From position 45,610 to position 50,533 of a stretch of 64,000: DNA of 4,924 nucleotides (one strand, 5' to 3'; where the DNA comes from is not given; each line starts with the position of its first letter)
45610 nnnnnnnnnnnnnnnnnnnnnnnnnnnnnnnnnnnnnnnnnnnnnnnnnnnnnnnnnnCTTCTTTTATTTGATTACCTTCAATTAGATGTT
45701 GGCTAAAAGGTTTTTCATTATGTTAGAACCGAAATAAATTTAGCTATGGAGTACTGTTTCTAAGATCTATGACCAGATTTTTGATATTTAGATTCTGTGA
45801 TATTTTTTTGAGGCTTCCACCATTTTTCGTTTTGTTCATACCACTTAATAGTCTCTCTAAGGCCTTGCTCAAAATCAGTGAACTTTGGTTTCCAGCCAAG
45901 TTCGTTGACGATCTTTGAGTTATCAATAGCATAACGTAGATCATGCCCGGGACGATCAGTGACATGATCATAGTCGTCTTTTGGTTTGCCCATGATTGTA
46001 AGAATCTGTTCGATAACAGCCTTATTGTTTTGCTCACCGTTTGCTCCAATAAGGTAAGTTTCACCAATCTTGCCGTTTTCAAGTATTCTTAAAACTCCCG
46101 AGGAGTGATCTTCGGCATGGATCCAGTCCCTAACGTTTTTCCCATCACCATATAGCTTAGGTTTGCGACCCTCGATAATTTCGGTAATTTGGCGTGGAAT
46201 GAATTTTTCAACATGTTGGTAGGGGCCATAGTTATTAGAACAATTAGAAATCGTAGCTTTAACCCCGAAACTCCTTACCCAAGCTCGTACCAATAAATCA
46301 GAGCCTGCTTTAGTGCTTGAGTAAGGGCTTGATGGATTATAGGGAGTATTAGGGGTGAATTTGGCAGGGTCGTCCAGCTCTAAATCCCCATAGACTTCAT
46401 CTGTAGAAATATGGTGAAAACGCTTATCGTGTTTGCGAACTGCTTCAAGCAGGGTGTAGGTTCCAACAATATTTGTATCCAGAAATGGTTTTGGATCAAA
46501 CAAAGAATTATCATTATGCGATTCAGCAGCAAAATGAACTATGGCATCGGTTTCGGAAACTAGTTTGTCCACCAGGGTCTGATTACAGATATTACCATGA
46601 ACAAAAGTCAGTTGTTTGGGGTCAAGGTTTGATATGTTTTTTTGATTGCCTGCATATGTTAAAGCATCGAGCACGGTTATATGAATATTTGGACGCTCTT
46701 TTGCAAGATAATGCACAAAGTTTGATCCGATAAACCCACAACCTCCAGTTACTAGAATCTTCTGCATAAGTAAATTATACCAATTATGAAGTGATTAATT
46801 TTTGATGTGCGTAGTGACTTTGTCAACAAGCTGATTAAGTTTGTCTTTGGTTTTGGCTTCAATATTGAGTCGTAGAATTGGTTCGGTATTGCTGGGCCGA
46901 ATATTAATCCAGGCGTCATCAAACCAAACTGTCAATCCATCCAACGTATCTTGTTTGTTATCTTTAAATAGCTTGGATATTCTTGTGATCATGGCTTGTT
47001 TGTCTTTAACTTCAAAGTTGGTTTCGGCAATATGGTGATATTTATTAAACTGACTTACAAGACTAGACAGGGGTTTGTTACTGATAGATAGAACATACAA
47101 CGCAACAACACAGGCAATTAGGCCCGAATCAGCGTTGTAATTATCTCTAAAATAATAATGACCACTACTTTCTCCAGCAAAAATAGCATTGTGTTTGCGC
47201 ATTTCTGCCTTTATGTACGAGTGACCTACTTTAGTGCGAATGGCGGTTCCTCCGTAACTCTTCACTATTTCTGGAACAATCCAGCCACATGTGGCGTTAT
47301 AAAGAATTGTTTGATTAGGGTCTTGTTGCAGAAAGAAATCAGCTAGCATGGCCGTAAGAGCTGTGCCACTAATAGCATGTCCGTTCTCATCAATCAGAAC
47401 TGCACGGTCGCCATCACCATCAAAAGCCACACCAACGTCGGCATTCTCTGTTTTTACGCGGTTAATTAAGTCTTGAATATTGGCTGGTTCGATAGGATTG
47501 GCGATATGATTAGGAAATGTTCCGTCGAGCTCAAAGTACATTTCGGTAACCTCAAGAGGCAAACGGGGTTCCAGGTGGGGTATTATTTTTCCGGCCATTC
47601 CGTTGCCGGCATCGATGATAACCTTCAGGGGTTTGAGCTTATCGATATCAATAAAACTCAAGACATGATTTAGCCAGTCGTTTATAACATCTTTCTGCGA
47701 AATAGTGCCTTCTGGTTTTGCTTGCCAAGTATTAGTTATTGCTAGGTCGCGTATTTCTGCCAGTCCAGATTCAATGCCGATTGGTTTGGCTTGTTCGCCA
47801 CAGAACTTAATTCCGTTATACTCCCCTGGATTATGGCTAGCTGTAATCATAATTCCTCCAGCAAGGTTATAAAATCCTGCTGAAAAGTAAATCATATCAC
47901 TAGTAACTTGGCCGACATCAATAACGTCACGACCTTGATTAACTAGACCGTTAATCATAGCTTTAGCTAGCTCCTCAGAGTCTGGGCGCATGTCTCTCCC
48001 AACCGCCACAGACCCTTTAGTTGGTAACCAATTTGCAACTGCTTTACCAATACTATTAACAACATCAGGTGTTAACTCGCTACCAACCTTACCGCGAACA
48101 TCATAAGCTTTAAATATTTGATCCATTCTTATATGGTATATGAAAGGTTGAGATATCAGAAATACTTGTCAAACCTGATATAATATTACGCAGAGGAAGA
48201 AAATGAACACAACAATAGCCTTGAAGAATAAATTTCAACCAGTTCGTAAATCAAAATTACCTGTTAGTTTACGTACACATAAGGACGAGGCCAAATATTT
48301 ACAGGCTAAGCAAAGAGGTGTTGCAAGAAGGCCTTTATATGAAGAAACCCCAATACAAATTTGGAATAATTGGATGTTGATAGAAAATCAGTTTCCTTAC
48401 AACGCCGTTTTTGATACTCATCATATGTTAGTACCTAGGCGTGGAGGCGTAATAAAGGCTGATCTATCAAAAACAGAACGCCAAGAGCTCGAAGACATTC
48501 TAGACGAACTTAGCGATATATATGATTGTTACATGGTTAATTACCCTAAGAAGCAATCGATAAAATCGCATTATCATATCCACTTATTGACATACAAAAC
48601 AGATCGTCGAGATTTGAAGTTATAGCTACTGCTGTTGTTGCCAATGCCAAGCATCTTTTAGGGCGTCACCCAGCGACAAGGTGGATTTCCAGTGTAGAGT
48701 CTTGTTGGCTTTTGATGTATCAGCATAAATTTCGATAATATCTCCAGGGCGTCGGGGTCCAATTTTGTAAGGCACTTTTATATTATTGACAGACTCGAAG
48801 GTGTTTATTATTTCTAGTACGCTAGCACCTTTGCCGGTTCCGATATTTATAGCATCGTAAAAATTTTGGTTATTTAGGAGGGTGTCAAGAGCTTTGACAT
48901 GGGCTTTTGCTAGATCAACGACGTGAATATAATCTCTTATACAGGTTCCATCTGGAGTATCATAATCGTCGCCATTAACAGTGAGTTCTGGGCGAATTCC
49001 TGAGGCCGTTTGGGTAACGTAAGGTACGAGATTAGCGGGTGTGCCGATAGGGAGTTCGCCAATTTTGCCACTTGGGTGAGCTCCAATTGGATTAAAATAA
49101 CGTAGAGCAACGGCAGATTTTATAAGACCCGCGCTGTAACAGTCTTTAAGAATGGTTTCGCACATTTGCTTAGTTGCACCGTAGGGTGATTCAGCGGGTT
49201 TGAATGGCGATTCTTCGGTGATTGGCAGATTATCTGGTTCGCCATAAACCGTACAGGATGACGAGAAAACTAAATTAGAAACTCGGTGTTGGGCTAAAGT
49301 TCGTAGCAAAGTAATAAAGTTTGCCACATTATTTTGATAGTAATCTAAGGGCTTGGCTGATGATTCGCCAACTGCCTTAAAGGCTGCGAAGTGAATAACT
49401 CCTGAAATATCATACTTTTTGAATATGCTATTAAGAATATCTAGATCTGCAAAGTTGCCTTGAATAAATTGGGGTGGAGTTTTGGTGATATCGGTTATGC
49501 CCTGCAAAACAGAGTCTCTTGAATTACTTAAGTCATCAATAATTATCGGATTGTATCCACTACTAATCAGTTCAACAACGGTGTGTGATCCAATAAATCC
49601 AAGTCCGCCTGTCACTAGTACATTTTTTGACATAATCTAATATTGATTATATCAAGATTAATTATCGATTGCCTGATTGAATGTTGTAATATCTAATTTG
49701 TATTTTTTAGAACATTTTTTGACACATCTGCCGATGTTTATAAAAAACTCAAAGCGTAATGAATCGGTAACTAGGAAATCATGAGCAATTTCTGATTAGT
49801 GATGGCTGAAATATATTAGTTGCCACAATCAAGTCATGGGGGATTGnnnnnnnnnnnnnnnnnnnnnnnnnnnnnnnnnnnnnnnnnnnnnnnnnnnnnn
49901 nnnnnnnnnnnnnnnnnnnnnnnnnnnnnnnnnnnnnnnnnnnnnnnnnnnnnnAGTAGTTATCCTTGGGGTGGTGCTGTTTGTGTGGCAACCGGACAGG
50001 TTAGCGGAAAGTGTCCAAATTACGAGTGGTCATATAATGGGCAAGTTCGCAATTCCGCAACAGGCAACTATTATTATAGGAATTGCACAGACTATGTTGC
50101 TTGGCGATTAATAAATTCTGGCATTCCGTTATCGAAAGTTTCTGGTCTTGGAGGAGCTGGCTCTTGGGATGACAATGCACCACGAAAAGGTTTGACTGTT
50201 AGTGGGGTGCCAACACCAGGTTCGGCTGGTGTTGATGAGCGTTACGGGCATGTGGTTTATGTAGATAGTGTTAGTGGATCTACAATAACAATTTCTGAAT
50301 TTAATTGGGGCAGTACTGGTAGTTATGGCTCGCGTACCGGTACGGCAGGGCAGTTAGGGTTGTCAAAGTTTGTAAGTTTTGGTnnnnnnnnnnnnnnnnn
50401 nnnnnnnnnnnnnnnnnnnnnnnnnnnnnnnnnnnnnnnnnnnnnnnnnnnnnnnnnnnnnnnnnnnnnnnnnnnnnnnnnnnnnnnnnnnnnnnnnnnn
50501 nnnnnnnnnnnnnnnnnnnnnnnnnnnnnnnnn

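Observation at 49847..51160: CHAP peptidoglycan hydrolase fused to tandem bulb-type mannose-binding lectin domains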

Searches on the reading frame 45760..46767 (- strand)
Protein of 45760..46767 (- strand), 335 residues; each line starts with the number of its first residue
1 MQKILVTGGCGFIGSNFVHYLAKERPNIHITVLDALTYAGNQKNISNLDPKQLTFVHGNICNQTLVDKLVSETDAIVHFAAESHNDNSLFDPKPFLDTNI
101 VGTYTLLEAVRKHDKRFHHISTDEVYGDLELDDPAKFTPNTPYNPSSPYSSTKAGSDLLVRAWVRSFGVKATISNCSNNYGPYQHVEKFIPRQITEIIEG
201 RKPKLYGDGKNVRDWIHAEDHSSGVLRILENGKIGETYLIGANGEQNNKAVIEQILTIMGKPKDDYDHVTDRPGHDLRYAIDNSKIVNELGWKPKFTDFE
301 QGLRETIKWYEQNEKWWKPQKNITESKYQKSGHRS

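Call 9: search_protein_families(library=pfam, proteins=[window:45760-46767:-], max_evalue=0.001)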
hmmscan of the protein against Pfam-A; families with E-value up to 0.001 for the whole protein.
window:45760-46767:- (335 aa): 8 families
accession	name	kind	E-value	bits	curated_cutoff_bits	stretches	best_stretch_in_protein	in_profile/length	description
PF16363.11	GDP_Man_Dehyd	-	1.4e-76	258.6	27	1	5-306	1-332/332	GDP-mannose 4,6 dehydratase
PF01370.27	Epimerase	-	8.2e-63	212.5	20.9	1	4-241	1-240/240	NAD dependent epimerase/dehydratase family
PF01073.25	3Beta_HSD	-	7.1e-15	55.2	22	1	5-219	1-219/280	3-beta hydroxysteroid dehydrogenase/isomerase family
PF07993.18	NAD_binding_4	-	1e-12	48.2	20.1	1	6-177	1-205/258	Male sterility protein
PF02719.21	Polysacc_synt_2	-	1.4e-10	41.3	20.2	1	4-124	1-130/293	Polysaccharide biosynthesis protein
PF04321.23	RmlD_sub_bind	-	8.4e-10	38.6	27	1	3-164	2-140/287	RmlD substrate binding domain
PF13460.12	NAD_binding_10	-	0.00037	20.9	27.2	1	8-127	1-103/184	NAD(P)H-binding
PF05368.20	NmrA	-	0.00073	19.7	27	0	2-78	3-75/298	NmrA-like family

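Call 45: search_protein_families(library=ncbifam, proteins=[window:45760-46767:-], max_evalue=0.00001)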
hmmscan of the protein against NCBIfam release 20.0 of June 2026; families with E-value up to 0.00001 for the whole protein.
window:45760-46767:- (335 aa): 25 families
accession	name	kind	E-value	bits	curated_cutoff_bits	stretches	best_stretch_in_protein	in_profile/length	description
TIGR01181.1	dTDP_gluc_dehyt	equivalog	2.1e-141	470.6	365.1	1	3-319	1-320/321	dTDP-glucose 4,6-dehydratase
NF007490.0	PRK10084.1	subfamily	1.2e-98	330.4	649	1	3-330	2-351/361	dTDP-glucose 4,6-dehydratase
NF007582.0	PRK10217.1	equivalog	2.4e-98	329.5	698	1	1-321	1-342/355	dTDP-glucose 4,6-dehydratase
TIGR04180.1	EDH_00030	hypoth_equivalog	9.6e-39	133.2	475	1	4-296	1-296/297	NAD-dependent 4,6-dehydratase LegB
TIGR01179.1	galE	equivalog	9.7e-37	126.5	262.3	1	3-314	1-329/332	UDP-glucose 4-epimerase GalE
TIGR02622.1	CDP_4_6_dhtase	equivalog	7.5e-25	87.8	278.45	1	2-315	5-335/352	CDP-glucose 4,6-dehydratase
TIGR02197.1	heptose_epim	equivalog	8.1e-22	77.8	274.6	1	4-312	1-315/316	ADP-glyceromanno-heptose 6-epimerase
NF007956.0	PRK10675.1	subfamily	2.5e-21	76.2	394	1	3-153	2-153/338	UDP-glucose 4-epimerase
TIGR03466.1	HpnA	hypoth_equivalog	9.8e-20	70.7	367.65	1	3-262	2-249/327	hopanoid-associated sugar epimerase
TIGR01472.1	gmd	equivalog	8.5e-18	64.7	415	1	5-260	4-269/342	GDP-mannose 4,6-dehydratase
NF052578.1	StrlDmthSdmBMthl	equivalog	4.1e-15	56.3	600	1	4-257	3-239/328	sterol demethylase protein SdmB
NF043036.1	ErythonDh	equivalog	9.4e-15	54.6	325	1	3-165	2-165/321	D-erythronate dehydrogenase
NF011728.1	PRK15181.1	equivalog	5.2e-14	52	760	1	3-220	17-240/348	Vi polysaccharide biosynthesis UDP-N-acetylglucosaminuronic acid C-4 epimerase TviC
NF042422.1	oxyalk_red_OleD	equivalog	1.6e-13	50.8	580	1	3-311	2-301/329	2-alkyl-3-oxoalkanoate reductase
NF008360.0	PRK11150.1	equivalog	5e-12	45.6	452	1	4-312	2-308/310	ADP-glyceromanno-heptose 6-epimerase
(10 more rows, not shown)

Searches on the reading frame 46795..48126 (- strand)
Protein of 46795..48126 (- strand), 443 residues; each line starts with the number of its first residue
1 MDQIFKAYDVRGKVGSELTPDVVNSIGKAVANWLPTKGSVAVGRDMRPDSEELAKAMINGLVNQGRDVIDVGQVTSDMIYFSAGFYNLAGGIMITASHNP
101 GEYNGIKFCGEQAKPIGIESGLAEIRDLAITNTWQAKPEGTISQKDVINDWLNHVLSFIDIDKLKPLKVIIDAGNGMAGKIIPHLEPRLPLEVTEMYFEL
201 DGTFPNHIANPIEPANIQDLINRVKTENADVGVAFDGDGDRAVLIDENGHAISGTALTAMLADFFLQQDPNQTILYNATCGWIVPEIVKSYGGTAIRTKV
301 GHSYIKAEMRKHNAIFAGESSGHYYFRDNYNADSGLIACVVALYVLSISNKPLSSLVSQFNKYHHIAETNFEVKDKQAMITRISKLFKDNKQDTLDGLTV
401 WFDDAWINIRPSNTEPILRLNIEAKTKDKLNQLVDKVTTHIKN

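Call 9: search_protein_families(library=pfam, proteins=[window:46795-48126:-], max_evalue=0.001)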
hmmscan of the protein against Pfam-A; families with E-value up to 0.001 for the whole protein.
window:46795-48126:- (443 aa): 4 families
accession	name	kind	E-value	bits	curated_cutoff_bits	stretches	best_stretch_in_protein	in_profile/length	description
PF02878.22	PGM_PMM_I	-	1.2e-37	129.1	22.5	1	3-128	2-130/138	Phosphoglucomutase/phosphomannomutase, alpha/beta/alpha domain I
PF02880.22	PGM_PMM_III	-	6.2e-25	88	20.7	1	254-363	2-115/115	Phosphoglucomutase/phosphomannomutase, alpha/beta/alpha domain III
PF02879.22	PGM_PMM_II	-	1.8e-24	86.6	29.3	1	150-249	2-103/103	Phosphoglucomutase/phosphomannomutase, alpha/beta/alpha domain II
PF00408.26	PGM_PMM_IV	-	4.5e-13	49.5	23.1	1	368-438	1-66/68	Phosphoglucomutase/phosphomannomutase, C-terminal domain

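Call 45: search_protein_families(library=ncbifam, proteins=[window:46795-48126:-], max_evalue=0.00001)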
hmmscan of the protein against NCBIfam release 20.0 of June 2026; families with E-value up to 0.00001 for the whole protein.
window:46795-48126:- (443 aa): 6 families
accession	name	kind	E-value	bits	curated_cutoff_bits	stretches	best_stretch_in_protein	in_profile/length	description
NF007088.0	PRK09542.1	equivalog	7.1e-159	529.6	618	1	2-442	9-454/456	phosphomannomutase/phosphoglucomutase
TIGR03990.1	Arch_GlmM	equivalog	2.1e-117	392.7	439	1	3-439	2-442/444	phosphoglucosamine mutase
NF011943.0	PRK15414.1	subfamily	2.7e-96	323.4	801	1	4-432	6-444/456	phosphomannomutase CpsG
NF046027.1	PhglucPhmanMutPgmG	equivalog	5.3e-91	305.6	600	1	4-441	9-450/460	phosphoglucomutase/phosphomannomutase PgmG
TIGR01455.1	glmM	equivalog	1.9e-64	218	447.55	1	9-442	5-441/442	phosphoglucosamine mutase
TIGR01132.1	pgm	equivalog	7e-07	28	778.05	0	78-169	127-230/546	phosphoglucomutase (alpha-D-glucose-1,6-bisphosphate-dependent)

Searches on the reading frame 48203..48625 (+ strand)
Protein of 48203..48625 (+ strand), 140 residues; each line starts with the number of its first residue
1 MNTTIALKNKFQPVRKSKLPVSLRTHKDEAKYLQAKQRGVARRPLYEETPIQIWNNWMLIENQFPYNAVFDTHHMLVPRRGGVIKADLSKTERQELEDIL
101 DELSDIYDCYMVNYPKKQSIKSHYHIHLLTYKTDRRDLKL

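Call 9: search_protein_families(library=pfam, proteins=[window:48203-48625:+], max_evalue=0.001)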
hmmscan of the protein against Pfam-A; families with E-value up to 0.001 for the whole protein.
window:48203-48625:+ (140 aa): 1 family
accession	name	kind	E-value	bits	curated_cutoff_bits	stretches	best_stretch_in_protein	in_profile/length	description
PF12239.13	DUF3605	-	0.00019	22.2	23.6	1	46-129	58-152/154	Protein of unknown function (DUF3605)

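Call 45: search_protein_families(library=ncbifam, proteins=[window:48203-48625:+], max_evalue=0.00001)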
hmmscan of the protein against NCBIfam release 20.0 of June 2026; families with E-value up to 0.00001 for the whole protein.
window:48203-48625:+ (140 aa): 0 families

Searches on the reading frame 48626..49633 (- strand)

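Call 9: search_protein_families(library=pfam, proteins=[window:48626-49633:-], max_evalue=0.001)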
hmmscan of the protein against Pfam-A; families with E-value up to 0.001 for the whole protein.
window:48626-49633:- (335 aa): 6 families
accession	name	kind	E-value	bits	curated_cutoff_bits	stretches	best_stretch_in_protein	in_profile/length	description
PF16363.11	GDP_Man_Dehyd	-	1.1e-49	170.1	27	1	6-326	1-330/332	GDP-mannose 4,6 dehydratase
PF01370.27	Epimerase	-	1.3e-45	156.1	20.9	1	5-265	1-240/240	NAD dependent epimerase/dehydratase family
PF01073.25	3Beta_HSD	-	5e-12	45.9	22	1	6-163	1-158/280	3-beta hydroxysteroid dehydrogenase/isomerase family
PF02719.21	Polysacc_synt_2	-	1.6e-10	41.1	20.2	1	5-126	1-128/293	Polysaccharide biosynthesis protein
PF04321.23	RmlD_sub_bind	-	4.2e-08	33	27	1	4-164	2-138/287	RmlD substrate binding domain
PF00106.31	adh_short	-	0.00083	19.3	26.6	0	3-72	1-69/195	short chain dehydrogenase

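Call 45: search_protein_families(library=ncbifam, proteins=[window:48626-49633:-], max_evalue=0.00001)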
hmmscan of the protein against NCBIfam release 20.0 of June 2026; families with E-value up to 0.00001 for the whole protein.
window:48626-49633:- (335 aa): 16 families
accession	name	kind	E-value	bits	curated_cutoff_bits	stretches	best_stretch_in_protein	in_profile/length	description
TIGR01179.1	galE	equivalog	3.3e-120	400.9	262.3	1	4-334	1-327/332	UDP-glucose 4-epimerase GalE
NF007956.0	PRK10675.1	subfamily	3.7e-110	368.2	394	1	4-334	2-331/338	UDP-glucose 4-epimerase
TIGR01181.1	dTDP_gluc_dehyt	equivalog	5.8e-31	107.8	365.1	1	5-334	2-313/321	dTDP-glucose 4,6-dehydratase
TIGR04180.1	EDH_00030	hypoth_equivalog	8.1e-24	84.2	475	1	5-318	1-295/297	NAD-dependent 4,6-dehydratase LegB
TIGR02197.1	heptose_epim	equivalog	1.5e-22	80.1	274.6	1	5-325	1-306/316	ADP-glyceromanno-heptose 6-epimerase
TIGR02622.1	CDP_4_6_dhtase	equivalog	1.6e-16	60.4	278.45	1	2-333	4-331/352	CDP-glucose 4,6-dehydratase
NF011728.1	PRK15181.1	equivalog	8.6e-16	57.9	760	1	3-331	16-336/348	Vi polysaccharide biosynthesis UDP-N-acetylglucosaminuronic acid C-4 epimerase TviC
NF043036.1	ErythonDh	equivalog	5e-13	49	325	1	4-172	2-170/321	D-erythronate dehydrogenase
TIGR03466.1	HpnA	hypoth_equivalog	1.7e-12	46.9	367.65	1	4-184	2-172/327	hopanoid-associated sugar epimerase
NF007490.0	PRK10084.1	subfamily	3.4e-12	46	649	1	4-331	2-333/361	dTDP-glucose 4,6-dehydratase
NF047922.1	GDPFucSynFcl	equivalog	6.5e-11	42.2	500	1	229-332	203-301/308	GDP-L-fucose synthase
NF007582.0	PRK10217.1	equivalog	1.3e-10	40.9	698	1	3-281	2-268/355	dTDP-glucose 4,6-dehydratase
NF008360.0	PRK11150.1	equivalog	7.2e-10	38.6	452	1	5-277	2-248/310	ADP-glyceromanno-heptose 6-epimerase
NF042422.1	oxyalk_red_OleD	equivalog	1.1e-09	38.1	580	1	4-279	2-246/329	2-alkyl-3-oxoalkanoate reductase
NF042423.1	oxyalk_red_Shew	equivalog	9.3e-08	31.5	580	1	3-178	9-170/331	2-alkyl-3-oxoalkanoate reductase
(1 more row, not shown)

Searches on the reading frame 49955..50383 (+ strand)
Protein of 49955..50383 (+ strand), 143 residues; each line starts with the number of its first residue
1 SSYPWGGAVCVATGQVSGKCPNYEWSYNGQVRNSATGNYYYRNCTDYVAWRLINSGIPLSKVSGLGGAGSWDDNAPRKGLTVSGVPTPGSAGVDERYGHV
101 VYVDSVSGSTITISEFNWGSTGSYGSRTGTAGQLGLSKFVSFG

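Call 62: find_homologous_proteins(query=window:49955-50383:+, max_evalue=1e-10)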
Query seq(143 aa) (143 aa): 7 proteins with E <= 1e-10 among 27 candidates.
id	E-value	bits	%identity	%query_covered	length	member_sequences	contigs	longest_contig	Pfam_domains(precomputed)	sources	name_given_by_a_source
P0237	9.1e-74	265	83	98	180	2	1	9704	PF05257.23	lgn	-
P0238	9.7e-18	83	44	73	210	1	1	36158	PF05257.23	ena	-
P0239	1.7e-13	69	47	64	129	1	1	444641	PF05257.23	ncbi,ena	-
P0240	2.5e-12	65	39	71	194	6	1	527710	PF05257.23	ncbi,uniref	ncbi:CHAP domain-containing protein [Amycolatopsis sp. NPDC050768]|uniref:CHAP domain-containing pro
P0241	3.8e-12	65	38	71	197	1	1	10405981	PF05257.23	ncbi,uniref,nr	ncbi:CHAP domain-containing protein [Amycolatopsis rhabdoformis]|uniref:CHAP domain-containing prote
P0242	1.3e-11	63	35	99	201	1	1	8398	PF05257.23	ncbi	ncbi:MAG: CHAP domain-containing protein [Candidatus Saccharimonadales bacterium]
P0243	1.5e-11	63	38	71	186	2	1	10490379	PF05257.23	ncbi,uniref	ncbi:CHAP domain-containing protein [Amycolatopsis sp. CA-161197]|uniref:CHAP domain-containing prot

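Call 64: search_solved_structures(query=window:49955-50383:+, max_evalue=1, show_alignments=2)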
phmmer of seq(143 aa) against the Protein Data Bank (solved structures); distinct sequences matched with E-value up to 1: 4.
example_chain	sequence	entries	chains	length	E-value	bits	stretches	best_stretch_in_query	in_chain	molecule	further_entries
9eum_A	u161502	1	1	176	2.5e-05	28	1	16-129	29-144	Peptidase C51 domain-containing protein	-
5t1q_A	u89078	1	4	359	4.7e-05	27.1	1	38-131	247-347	N-acetylmuramoyl-L-alanine amidase domain-containing protein SAOUHSC_02979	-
9euf_E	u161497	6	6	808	0.00023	24.8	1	17-129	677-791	Peptidase C51 domain-containing protein | ORF56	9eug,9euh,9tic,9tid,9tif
4csh_A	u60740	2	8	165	0.35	14.5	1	37-139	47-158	LYSK | ORF30/ORF32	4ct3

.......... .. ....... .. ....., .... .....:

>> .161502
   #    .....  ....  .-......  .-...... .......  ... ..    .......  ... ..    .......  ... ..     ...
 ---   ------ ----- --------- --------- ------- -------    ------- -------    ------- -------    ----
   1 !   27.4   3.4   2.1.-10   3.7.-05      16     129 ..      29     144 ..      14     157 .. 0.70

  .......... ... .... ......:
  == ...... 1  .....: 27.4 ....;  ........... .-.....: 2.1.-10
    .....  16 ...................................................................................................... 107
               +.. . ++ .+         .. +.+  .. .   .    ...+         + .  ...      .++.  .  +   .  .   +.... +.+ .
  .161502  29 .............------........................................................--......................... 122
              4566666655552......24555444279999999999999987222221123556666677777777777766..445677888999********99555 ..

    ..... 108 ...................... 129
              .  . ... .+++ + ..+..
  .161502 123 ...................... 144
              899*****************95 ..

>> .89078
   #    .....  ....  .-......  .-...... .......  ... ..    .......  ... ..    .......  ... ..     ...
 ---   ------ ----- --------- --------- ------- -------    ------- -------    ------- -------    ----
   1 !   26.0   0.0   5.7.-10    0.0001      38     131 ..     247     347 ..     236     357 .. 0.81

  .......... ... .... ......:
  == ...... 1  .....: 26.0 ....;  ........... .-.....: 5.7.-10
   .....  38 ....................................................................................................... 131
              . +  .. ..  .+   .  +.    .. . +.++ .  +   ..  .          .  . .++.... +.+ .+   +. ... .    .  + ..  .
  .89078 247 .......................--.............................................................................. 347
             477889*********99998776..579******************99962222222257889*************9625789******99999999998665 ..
